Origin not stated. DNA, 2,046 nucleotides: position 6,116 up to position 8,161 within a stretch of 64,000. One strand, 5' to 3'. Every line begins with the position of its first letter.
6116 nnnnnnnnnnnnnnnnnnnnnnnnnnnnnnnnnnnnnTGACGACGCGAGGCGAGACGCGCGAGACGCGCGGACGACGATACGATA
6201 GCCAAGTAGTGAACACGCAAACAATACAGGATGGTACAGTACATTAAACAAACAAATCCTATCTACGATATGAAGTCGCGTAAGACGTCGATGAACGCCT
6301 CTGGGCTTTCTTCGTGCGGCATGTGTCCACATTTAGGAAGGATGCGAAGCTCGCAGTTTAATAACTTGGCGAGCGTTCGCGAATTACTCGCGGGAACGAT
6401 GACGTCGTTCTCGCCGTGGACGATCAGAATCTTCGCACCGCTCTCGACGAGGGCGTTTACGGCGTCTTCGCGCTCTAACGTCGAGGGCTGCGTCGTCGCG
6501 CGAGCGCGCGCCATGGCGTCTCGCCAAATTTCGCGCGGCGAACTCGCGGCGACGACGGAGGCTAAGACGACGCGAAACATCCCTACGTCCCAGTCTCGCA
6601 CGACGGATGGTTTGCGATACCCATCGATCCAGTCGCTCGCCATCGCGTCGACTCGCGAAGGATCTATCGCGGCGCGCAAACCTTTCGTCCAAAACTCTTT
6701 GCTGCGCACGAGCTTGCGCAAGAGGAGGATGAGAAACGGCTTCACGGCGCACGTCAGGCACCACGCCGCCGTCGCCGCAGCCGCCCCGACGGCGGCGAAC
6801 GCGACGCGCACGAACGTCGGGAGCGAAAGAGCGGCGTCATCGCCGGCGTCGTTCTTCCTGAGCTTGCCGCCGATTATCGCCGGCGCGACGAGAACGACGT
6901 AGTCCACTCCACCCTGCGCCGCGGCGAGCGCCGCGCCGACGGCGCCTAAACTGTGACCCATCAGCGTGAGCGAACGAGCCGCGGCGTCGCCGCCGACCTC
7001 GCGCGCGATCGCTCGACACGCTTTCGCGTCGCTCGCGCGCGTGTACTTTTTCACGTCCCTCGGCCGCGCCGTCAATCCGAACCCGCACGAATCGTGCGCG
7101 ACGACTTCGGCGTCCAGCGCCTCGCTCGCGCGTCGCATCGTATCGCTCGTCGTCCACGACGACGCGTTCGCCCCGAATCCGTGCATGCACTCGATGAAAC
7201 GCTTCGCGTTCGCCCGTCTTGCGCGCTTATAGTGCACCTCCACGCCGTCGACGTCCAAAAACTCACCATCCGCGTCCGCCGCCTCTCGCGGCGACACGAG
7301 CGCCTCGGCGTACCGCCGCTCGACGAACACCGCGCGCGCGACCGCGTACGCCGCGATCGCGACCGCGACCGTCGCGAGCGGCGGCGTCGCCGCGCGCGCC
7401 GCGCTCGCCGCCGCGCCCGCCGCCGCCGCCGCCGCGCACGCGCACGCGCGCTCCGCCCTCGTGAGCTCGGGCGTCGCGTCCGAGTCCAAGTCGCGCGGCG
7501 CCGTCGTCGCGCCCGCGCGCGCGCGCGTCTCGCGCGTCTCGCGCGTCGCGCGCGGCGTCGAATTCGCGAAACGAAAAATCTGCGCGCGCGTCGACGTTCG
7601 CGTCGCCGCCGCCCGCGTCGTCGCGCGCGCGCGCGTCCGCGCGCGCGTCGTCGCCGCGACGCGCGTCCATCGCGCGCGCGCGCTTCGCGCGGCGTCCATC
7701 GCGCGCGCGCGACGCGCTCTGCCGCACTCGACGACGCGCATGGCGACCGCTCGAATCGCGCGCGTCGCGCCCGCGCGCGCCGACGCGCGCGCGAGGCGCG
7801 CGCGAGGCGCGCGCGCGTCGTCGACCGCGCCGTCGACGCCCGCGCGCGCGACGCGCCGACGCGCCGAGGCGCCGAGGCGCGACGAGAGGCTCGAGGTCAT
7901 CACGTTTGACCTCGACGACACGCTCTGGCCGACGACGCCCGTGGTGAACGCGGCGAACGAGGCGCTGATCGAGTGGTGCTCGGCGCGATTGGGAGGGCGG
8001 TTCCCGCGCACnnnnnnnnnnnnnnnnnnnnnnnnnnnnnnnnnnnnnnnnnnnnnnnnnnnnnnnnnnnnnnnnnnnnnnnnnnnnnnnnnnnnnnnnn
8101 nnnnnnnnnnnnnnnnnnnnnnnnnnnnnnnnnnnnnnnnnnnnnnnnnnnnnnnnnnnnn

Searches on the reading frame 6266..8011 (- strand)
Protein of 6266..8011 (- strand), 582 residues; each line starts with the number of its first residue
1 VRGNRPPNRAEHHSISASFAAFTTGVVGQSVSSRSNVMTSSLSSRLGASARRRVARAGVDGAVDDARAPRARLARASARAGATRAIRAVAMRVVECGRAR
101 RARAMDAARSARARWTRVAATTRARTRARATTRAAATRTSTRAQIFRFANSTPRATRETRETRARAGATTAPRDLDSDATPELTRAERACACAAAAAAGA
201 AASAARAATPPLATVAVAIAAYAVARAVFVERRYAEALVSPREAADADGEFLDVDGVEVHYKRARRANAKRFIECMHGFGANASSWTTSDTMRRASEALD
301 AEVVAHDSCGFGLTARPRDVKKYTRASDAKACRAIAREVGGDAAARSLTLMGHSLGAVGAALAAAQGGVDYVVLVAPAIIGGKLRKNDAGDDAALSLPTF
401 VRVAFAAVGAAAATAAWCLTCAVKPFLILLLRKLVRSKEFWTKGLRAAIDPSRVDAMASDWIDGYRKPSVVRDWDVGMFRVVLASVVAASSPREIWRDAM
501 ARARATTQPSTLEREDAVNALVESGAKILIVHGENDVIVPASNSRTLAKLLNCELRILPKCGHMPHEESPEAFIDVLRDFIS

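Call 41: search_protein_families(library=pfam, proteins=[window:6266-8011:-], max_evalue=0.0001)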
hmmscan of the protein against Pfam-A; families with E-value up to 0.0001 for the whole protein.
window:6266-8011:- (582 aa): 4 families
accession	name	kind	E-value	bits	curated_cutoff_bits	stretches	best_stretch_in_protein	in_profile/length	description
PF12697.13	Abhydrolase_6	-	4e-15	57.5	26.3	1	276-575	4-216/217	Alpha/beta hydrolase family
PF00561.26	Abhydrolase_1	-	4.4e-13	49.9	25.8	1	276-570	6-245/245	alpha/beta hydrolase fold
PF12146.15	Hydrolase_4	-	1.1e-10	41.7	27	1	273-381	7-113/239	Serine aminopeptidase, S33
PF06821.19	Ser_hydrolase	-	2e-06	28.3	22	0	509-568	100-158/172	Serine hydrolase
